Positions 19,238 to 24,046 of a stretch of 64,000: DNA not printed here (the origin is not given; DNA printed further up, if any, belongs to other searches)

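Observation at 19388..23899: Single-chain double UvrA: 1503-aa paralogue built from two complete UvrA-like halves (four ABC modules)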

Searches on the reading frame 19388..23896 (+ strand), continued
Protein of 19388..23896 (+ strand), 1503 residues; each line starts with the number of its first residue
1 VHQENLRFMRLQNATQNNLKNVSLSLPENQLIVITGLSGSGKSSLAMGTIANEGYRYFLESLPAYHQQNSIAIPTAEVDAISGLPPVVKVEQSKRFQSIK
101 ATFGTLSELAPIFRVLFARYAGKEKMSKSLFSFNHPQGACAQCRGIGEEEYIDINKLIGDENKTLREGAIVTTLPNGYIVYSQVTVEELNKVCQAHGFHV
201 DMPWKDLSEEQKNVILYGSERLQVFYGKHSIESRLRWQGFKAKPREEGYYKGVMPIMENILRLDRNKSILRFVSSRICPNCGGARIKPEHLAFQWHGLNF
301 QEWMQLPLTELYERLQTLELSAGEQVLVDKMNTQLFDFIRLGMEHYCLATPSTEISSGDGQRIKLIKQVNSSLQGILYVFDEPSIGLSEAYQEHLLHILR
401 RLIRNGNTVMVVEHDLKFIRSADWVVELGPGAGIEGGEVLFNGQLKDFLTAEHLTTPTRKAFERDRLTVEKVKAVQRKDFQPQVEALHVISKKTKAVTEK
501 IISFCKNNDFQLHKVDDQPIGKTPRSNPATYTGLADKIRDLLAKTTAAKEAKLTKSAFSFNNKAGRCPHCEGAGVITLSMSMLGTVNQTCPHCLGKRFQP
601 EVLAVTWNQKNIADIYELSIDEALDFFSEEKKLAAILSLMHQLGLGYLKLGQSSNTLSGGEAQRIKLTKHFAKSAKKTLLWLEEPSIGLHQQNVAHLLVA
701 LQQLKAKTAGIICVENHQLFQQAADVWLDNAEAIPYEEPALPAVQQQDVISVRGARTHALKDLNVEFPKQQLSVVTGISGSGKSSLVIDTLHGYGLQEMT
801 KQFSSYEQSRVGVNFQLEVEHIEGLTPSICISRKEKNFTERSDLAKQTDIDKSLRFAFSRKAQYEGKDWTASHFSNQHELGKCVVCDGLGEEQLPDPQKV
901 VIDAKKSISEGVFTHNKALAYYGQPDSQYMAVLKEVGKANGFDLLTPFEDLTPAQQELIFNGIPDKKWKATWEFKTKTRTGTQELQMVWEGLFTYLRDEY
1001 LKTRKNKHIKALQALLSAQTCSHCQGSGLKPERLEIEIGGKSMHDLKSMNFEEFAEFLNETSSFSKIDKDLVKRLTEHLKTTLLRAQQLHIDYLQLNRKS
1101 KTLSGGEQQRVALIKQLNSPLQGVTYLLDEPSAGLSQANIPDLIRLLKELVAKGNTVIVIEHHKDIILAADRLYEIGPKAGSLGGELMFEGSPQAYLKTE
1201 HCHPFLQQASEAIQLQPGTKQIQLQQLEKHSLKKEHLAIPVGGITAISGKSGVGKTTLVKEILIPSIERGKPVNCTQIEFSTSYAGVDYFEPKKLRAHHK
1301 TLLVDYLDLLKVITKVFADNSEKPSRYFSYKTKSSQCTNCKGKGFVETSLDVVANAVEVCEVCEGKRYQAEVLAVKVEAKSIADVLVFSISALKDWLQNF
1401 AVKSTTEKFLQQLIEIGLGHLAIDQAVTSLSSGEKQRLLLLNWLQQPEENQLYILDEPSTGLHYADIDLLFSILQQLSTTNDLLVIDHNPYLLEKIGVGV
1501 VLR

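Call 7: find_homologous_proteins(query=window:19388-23896:+, max_evalue=1e-10)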
Query window:19388-23896:+ (1503 aa): 8000 proteins with E <= 1e-10 among 8000 candidates; the best 120 are listed.
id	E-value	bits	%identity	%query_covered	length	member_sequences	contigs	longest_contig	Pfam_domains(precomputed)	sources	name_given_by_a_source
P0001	0.0e+0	3243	95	99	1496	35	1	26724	PF17755.7,PF13555.13,PF13401.13,PF03193.23,PF20703.4,PF00684.26,PF13304.13,PF13191.13,PF00005.34,PF13476.13,PF02463.26,PF13481.13,PF20720.4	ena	-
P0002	0.0e+0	2904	85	99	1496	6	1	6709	PF06745.20,PF17755.7,PF13555.13,PF13401.13,PF03193.23,PF20703.4,PF13238.13,PF00684.26,PF13304.13,PF13191.13,PF25201.1,PF27659.1,PF00005.34,PF13476.13,PF02463.26,PF13481.13,PF20720.4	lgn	-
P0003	0.0e+0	2702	78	99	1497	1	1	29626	PF17755.7,PF13555.13,PF13401.13,PF03193.23,PF20703.4,PF13238.13,PF00684.26,PF13304.13,PF00931.29,PF13191.13,PF25201.1,PF00005.34,PF02463.26,PF13481.13,PF20720.4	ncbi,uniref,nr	ncbi:ATP-binding cassette domain-containing protein [Mesonia aestuariivivens]|uniref:ATP-binding cas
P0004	0.0e+0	2653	78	99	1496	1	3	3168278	PF13173.13,PF06745.20,PF17755.7,PF13555.13,PF13401.13,PF03193.23,PF20703.4,PF13238.13,PF00684.26,PF13304.13,PF00931.29,PF13191.13,PF00005.34,PF02463.26,PF13481.13,PF20720.4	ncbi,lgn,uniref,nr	ncbi:ATP-binding cassette domain-containing protein [Mesonia maritima]|uniref:UvrABC system protein 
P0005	0.0e+0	2380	69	99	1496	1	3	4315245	PF06745.20,PF17755.7,PF13555.13,PF13401.13,PF03193.23,PF20703.4,PF00684.26,PF13304.13,PF13191.13,PF00005.34,PF02463.26,PF13481.13,PF20720.4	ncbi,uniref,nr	ncbi:ATP-binding cassette domain-containing protein [Zunongwangia endophytica]|uniref:UvrABC system 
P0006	0.0e+0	2367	69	99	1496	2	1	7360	PF13173.13,PF17755.7,PF13555.13,PF13671.13,PF13401.13,PF03193.23,PF20703.4,PF13238.13,PF00684.26,PF13304.13,PF00931.29,PF13191.13,PF00005.34,PF13175.13,PF13476.13,PF02463.26,PF13481.13,PF20720.4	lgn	-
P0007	0.0e+0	2361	69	99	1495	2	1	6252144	PF17755.7,PF13555.13,PF13401.13,PF03193.23,PF20703.4,PF00684.26,PF13304.13,PF13191.13,PF14258.13,PF00005.34,PF13476.13,PF02463.26,PF13481.13,PF20720.4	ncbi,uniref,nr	ncbi:excinuclease ABC subunit A [Echinicola strongylocentroti]|uniref:UvrABC system protein A n=1 Ta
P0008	0.0e+0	2358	68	99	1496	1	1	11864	PF17755.7,PF13555.13,PF13401.13,PF03193.23,PF20703.4,PF00684.26,PF13304.13,PF00931.29,PF13191.13,PF00005.34,PF13175.13,PF13476.13,PF02463.26,PF13481.13,PF20720.4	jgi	-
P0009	0.0e+0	2356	69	99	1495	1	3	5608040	PF17755.7,PF13555.13,PF13401.13,PF03193.23,PF20703.4,PF00684.26,PF13304.13,PF13191.13,PF00005.34,PF13175.13,PF13476.13,PF02463.26,PF13481.13,PF20720.4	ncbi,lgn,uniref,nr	ncbi:ATP-binding cassette domain-containing protein [Echinicola vietnamensis]|uniref:UvrABC system p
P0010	0.0e+0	2354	69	99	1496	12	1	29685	PF17755.7,PF13555.13,PF13671.13,PF13401.13,PF03193.23,PF20703.4,PF00684.26,PF13304.13,PF13191.13,PF25201.1,PF00005.34,PF13175.13,PF13476.13,PF02463.26,PF20720.4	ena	-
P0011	0.0e+0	2352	69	99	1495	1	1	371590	PF17755.7,PF13555.13,PF13671.13,PF13401.13,PF03193.23,PF20703.4,PF13238.13,PF00684.26,PF01637.25,PF13304.13,PF00931.29,PF13191.13,PF25201.1,PF00005.34,PF13175.13,PF13476.13,PF02463.26,PF13481.13,PF20720.4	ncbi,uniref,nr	ncbi:excinuclease ABC subunit UvrA [Echinicola salinicaeni]|uniref:ATP-binding cassette domain-conta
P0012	0.0e+0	2350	68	99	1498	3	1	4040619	PF17755.7,PF13555.13,PF13401.13,PF03193.23,PF20703.4,PF00684.26,PF13304.13,PF00931.29,PF13191.13,PF27659.1,PF00005.34,PF02463.26,PF13481.13,PF20720.4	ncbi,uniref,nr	ncbi:ATP-binding cassette domain-containing protein [Zunongwangia sp. HGR-M22]|uniref:ATP-binding ca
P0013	0.0e+0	2350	69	99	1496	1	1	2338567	PF17755.7,PF13555.13,PF13401.13,PF03193.23,PF20703.4,PF00684.26,PF13304.13,PF00931.29,PF13191.13,PF00005.34,PF13175.13,PF13476.13,PF05729.19,PF02463.26,PF13481.13,PF20720.4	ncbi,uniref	ncbi:ATP-binding cassette domain-containing protein [Salegentibacter chungangensis]|uniref:UvrABC sy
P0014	0.0e+0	2347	68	99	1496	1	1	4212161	PF17755.7,PF13555.13,PF13401.13,PF03193.23,PF20703.4,PF00684.26,PF13304.13,PF00931.29,PF13191.13,PF00005.34,PF02463.26,PF13481.13,PF20720.4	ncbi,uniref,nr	ncbi:ATP-binding cassette domain-containing protein [Salegentibacter sp. Hel_I_6]|uniref:AAA family 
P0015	0.0e+0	2345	68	99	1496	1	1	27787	PF17755.7,PF13555.13,PF13401.13,PF03193.23,PF20703.4,PF00684.26,PF13304.13,PF13191.13,PF00005.34,PF02463.26,PF13481.13,PF20720.4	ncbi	ncbi:MAG: ATP-binding cassette domain-containing protein [Salegentibacter sp.]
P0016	0.0e+0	2340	68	99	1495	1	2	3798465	PF17755.7,PF13555.13,PF13401.13,PF03193.23,PF20703.4,PF00684.26,PF13304.13,PF13191.13,PF00005.34,PF02463.26,PF13481.13,PF20720.4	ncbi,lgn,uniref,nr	ncbi:ATP-binding cassette domain-containing protein [Christiangramia forsetii]|uniref:UvrABC system 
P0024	0.0e+0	2330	68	99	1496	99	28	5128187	PF17755.7,PF13555.13,PF13401.13,PF03193.23,PF20703.4,PF00684.26,PF01637.25,PF13304.13,PF13191.13,PF25201.1,PF00005.34,PF13476.13,PF02463.26,PF13481.13,PF20720.4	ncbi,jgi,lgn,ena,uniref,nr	ncbi:ATP-binding cassette domain-containing protein [Zunongwangia profunda]|uniref:UvrABC system pro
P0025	0.0e+0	2328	68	99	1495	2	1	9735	PF17755.7,PF13555.13,PF13401.13,PF03193.23,PF20703.4,PF00684.26,PF13304.13,PF00931.29,PF13191.13,PF00005.34,PF05729.19,PF02463.26,PF13481.13,PF20720.4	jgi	-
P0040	0.0e+0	2314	68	99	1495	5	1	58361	PF17755.7,PF13555.13,PF13401.13,PF03193.23,PF20703.4,PF00684.26,PF13304.13,PF00931.29,PF13191.13,PF00005.34,PF02463.26,PF13481.13,PF20720.4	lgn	-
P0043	0.0e+0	2312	68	99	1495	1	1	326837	PF17755.7,PF13555.13,PF03193.23,PF20703.4,PF00684.26,PF13304.13,PF13191.13,PF25201.1,PF00005.34,PF13175.13,PF02463.26,PF13481.13,PF20720.4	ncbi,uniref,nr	ncbi:ATP-binding cassette domain-containing protein [Echinicola sp. CAU 1574]|uniref:UvrABC system p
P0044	0.0e+0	2311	67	99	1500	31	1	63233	PF17755.7,PF13555.13,PF13671.13,PF13401.13,PF03193.23,PF20703.4,PF00684.26,PF13304.13,PF00931.29,PF13191.13,PF00005.34,PF02463.26,PF13481.13,PF20720.4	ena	-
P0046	0.0e+0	2310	67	99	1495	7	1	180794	PF17755.7,PF13555.13,PF13401.13,PF03193.23,PF20703.4,PF00684.26,PF13304.13,PF13191.13,PF25201.1,PF00005.34,PF13175.13,PF13476.13,PF02463.26,PF13481.13,PF20720.4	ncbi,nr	ncbi:excinuclease ABC subunit UvrA [Sinomicrobium oceani]|nr:excinuclease ABC subunit A [Sinomicrobi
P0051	0.0e+0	2307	68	99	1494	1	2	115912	PF06745.20,PF17755.7,PF13555.13,PF13401.13,PF03193.23,PF20703.4,PF00684.26,PF13304.13,PF13191.13,PF00005.34,PF02463.26,PF13481.13,PF20720.4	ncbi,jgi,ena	jgi:excinuclease UvrABC ATPase subunit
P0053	0.0e+0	2306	68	99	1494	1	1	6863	PF17755.7,PF13555.13,PF13401.13,PF03193.23,PF20703.4,PF00684.26,PF13304.13,PF13191.13,PF00005.34,PF02463.26,PF13481.13,PF20720.4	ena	-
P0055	0.0e+0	2306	68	99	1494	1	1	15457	PF06745.20,PF17755.7,PF13555.13,PF13401.13,PF03193.23,PF20703.4,PF00684.26,PF13304.13,PF13191.13,PF00005.34,PF05729.19,PF02463.26,PF13481.13,PF20720.4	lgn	-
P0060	0.0e+0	2302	68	99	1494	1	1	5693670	PF13173.13,PF17755.7,PF13555.13,PF13671.13,PF13401.13,PF03193.23,PF20703.4,PF00684.26,PF01637.25,PF13304.13,PF13191.13,PF25201.1,PF00005.34,PF13175.13,PF13476.13,PF05729.19,PF02463.26,PF13481.13,PF20720.4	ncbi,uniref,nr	ncbi:ATP-binding cassette domain-containing protein [Echinicola marina]|uniref:ATP-binding cassette 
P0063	0.0e+0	2300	67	99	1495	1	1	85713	PF06745.20,PF17755.7,PF13555.13,PF13401.13,PF03193.23,PF20703.4,PF13238.13,PF00684.26,PF13304.13,PF13191.13,PF00005.34,PF02463.26,PF13481.13,PF20720.4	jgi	-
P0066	0.0e+0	2300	68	99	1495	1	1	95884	PF17755.7,PF13555.13,PF13401.13,PF03193.23,PF20703.4,PF00684.26,PF13304.13,PF13191.13,PF00005.34,PF13175.13,PF02463.26,PF13481.13,PF20720.4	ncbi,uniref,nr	ncbi:ATP-binding cassette domain-containing protein [Salegentibacter sp. JZCK2]|uniref:ATP-binding c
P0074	0.0e+0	2296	67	99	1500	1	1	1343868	PF17755.7,PF13555.13,PF13401.13,PF03193.23,PF20703.4,PF00684.26,PF13304.13,PF13191.13,PF00005.34,PF02463.26,PF13481.13,PF20720.4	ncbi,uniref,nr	ncbi:ATP-binding cassette domain-containing protein [Marivirga sp. S37H4]|uniref:UvrABC system prote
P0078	0.0e+0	2293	67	99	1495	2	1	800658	PF06745.20,PF17755.7,PF13555.13,PF13671.13,PF13401.13,PF03193.23,PF20703.4,PF00684.26,PF13304.13,PF00931.29,PF13191.13,PF00005.34,PF13175.13,PF13476.13,PF05729.19,PF02463.26,PF13481.13,PF20720.4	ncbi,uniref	ncbi:ATP-binding cassette domain-containing protein [Christiangramia aquimixticola]|uniref:ATP-bindi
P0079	0.0e+0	2291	68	99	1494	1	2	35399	PF17755.7,PF13555.13,PF13401.13,PF03193.23,PF20703.4,PF00684.26,PF13304.13,PF13191.13,PF00005.34,PF02463.26,PF13481.13,PF20720.4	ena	-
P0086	0.0e+0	2289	68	99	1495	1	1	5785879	PF17755.7,PF13555.13,PF13401.13,PF03193.23,PF20703.4,PF00684.26,PF13304.13,PF00931.29,PF13191.13,PF25201.1,PF00005.34,PF13175.13,PF02463.26,PF13481.13,PF20720.4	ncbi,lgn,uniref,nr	ncbi:ATP-binding cassette domain-containing protein [Echinicola sp. 20G]|uniref:ATP-binding cassette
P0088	0.0e+0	2285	66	99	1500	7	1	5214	PF17755.7,PF13555.13,PF13671.13,PF13401.13,PF03193.23,PF20703.4,PF00684.26,PF13304.13,PF13191.13,PF00005.34,PF02463.26,PF13481.13,PF20720.4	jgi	jgi:excinuclease UvrABC ATPase subunit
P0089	0.0e+0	2285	67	99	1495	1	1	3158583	PF17755.7,PF13555.13,PF13401.13,PF03193.23,PF20703.4,PF00684.26,PF13304.13,PF00931.29,PF13191.13,PF25201.1,PF00005.34,PF13175.13,PF02463.26,PF13481.13,PF20720.4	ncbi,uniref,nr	ncbi:ATP-binding cassette domain-containing protein [Gramella sp. MAR_2010_147]|uniref:ATP-binding c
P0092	0.0e+0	2282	67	99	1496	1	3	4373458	PF17755.7,PF13555.13,PF13401.13,PF03193.23,PF20703.4,PF00684.26,PF13304.13,PF13191.13,PF00005.34,PF13476.13,PF05729.19,PF02463.26,PF13481.13,PF20720.4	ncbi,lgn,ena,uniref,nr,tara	ncbi:ATP-binding cassette domain-containing protein [Marivirga harenae]|uniref:ATP-binding cassette 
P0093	0.0e+0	2282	67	99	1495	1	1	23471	PF17755.7,PF13555.13,PF13401.13,PF03193.23,PF20703.4,PF00684.26,PF13304.13,PF00931.29,PF13191.13,PF00005.34,PF13175.13,PF02463.26,PF13481.13,PF20720.4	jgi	-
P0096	0.0e+0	2280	66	99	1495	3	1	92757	PF17755.7,PF13555.13,PF13401.13,PF03193.23,PF20703.4,PF00684.26,PF13304.13,PF13191.13,PF00005.34,PF13476.13,PF02463.26,PF13481.13,PF20720.4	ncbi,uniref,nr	ncbi:ATP-binding cassette domain-containing protein [Salinimicrobium sediminilitoris]|uniref:ATP-bin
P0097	0.0e+0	2280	67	99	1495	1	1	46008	PF06745.20,PF17755.7,PF13555.13,PF13671.13,PF13401.13,PF03193.23,PF20703.4,PF00684.26,PF13304.13,PF13191.13,PF00005.34,PF13476.13,PF02463.26,PF13481.13,PF20720.4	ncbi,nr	ncbi:MAG: excinuclease ABC subunit A [Fluviicola sp.]|nr:MAG: excinuclease ABC subunit A [Fluviicola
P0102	0.0e+0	2276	67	99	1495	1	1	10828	PF17755.7,PF00005.34,PF13555.13,PF03193.23,PF20703.4,PF02463.26,PF00684.26,PF13481.13,PF13304.13,PF20720.4,PF13191.13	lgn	-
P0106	0.0e+0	2272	66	99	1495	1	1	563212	PF17755.7,PF13555.13,PF13401.13,PF03193.23,PF20703.4,PF00684.26,PF13304.13,PF00931.29,PF13191.13,PF00005.34,PF13175.13,PF13476.13,PF02463.26,PF13481.13,PF20720.4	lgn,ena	-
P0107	0.0e+0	2271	66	99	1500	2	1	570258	PF17755.7,PF13555.13,PF13401.13,PF03193.23,PF20703.4,PF00684.26,PF13304.13,PF13191.13,PF00005.34,PF02463.26,PF13481.13,PF20720.4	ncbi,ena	-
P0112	0.0e+0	2268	66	99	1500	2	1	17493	PF17755.7,PF13555.13,PF13671.13,PF13401.13,PF03193.23,PF20703.4,PF13238.13,PF00684.26,PF13304.13,PF00931.29,PF13191.13,PF00005.34,PF13476.13,PF02463.26,PF13481.13,PF20720.4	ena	-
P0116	0.0e+0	2262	65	100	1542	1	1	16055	PF17755.7,PF13555.13,PF13671.13,PF13401.13,PF03193.23,PF20703.4,PF13238.13,PF00684.26,PF13304.13,PF13191.13,PF00005.34,PF02463.26,PF13481.13,PF20720.4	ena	-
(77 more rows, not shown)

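Call 25: find_related_loci(query=window:19388-23896:+, collection=genome_contigs, flank=8000)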
Query window:19388-23896:+ (1503 aa) in genome_contigs; peptide patterns used: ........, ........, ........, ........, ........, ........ (x = any residue, [..] = any of these).
53 stretches matched a pattern; 6 encode a relative of the query (tblastn E <= 1e-3); 5 distinct loci.
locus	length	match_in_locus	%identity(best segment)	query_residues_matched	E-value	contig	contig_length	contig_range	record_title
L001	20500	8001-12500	95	3-1502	0e+0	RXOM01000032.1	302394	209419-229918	Salegentibacter sp. R32 NODE_2, whole genome shotgun sequence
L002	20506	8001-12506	95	1-1502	0e+0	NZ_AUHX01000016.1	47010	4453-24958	Mesonia mobilis DSM 19841 G551DRAFT_scaffold00014.14_C, whole genome shotgun sequence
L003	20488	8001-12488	84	8-1502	0e+0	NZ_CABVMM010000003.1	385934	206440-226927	Mesonia oceanica strain ISS653, whole genome shotgun sequence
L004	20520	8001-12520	67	3-1502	0e+0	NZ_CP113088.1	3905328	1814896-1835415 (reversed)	Lacinutrix neustonica strain HL-RS19 chromosome, complete genome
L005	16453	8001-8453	25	297-1162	1e-4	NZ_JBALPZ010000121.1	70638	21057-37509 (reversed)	Neobacillus drentensis strain JJ1232 JJ-1232_contig_122, whole genome shotgun sequence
